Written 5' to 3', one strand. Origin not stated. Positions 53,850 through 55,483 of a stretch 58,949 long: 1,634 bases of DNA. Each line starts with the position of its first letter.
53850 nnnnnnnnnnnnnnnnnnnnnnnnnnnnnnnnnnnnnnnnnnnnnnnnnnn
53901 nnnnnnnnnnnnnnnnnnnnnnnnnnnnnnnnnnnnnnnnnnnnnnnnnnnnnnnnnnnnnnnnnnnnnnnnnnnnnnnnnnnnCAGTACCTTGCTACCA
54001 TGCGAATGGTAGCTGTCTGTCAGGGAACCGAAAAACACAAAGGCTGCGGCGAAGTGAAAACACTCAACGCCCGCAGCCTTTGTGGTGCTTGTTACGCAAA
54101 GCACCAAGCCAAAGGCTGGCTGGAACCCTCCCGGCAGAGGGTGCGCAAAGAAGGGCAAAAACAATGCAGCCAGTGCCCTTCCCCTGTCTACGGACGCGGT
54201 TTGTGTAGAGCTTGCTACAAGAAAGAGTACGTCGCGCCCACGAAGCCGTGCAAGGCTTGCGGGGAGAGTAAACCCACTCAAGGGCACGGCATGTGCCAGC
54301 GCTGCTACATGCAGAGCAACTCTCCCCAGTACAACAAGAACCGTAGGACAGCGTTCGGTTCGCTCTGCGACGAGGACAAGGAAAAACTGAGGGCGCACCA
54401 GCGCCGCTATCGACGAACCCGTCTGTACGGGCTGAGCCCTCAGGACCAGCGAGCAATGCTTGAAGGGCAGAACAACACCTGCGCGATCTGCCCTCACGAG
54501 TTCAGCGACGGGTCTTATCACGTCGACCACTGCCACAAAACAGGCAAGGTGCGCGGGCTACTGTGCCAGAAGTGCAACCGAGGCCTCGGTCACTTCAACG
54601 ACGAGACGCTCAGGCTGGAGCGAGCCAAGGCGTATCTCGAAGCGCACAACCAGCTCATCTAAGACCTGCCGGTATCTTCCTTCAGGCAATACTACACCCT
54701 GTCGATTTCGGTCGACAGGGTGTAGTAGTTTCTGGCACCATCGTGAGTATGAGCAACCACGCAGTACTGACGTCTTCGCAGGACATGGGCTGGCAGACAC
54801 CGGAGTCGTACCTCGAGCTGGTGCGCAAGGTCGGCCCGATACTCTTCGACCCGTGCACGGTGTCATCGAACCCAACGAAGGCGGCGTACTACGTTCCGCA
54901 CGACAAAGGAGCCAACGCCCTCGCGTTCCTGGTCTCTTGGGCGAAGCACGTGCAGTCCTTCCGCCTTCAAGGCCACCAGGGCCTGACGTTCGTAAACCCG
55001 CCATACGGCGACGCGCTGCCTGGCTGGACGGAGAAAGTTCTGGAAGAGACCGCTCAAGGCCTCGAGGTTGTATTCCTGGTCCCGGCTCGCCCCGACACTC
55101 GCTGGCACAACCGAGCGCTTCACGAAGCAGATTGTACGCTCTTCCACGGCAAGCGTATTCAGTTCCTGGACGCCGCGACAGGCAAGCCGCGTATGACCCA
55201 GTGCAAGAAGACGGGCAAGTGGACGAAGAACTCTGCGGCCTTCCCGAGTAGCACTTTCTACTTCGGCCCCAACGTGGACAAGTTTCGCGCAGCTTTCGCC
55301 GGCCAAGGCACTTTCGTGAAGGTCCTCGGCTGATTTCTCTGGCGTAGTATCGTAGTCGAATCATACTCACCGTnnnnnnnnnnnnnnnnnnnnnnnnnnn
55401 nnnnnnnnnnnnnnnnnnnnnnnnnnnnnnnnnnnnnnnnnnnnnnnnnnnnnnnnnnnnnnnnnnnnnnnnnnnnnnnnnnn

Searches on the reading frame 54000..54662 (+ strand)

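Call 81: search_protein_families(library=pfam, proteins=[window:54000-54662:+], max_evalue=0.01)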
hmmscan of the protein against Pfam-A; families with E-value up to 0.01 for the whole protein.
window:54000-54662:+ (220 aa): 1 family
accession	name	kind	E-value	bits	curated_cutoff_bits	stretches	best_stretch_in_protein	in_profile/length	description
PF02945.21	Endonuclease_7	-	3.3e-22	78.6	23.6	1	138-214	3-81/82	Recombination endonuclease VII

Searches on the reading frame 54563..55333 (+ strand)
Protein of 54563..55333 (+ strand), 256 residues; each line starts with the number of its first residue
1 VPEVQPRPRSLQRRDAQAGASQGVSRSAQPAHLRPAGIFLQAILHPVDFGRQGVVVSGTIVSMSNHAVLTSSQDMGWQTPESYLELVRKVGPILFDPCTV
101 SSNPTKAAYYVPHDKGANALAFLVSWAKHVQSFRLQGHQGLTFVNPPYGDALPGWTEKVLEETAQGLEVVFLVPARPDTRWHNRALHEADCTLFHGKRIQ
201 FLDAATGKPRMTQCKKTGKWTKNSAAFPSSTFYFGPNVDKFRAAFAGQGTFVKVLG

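Call 81: search_protein_families(library=pfam, proteins=[window:54563-55333:+], max_evalue=0.01)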
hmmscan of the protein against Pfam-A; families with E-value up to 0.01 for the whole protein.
window:54563-55333:+ (256 aa): 1 family
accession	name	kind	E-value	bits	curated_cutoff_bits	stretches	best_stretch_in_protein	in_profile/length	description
PF05869.16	Dam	-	7.5e-13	48.9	28.1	1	72-212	8-134/169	DNA N-6-adenine-methyltransferase (Dam)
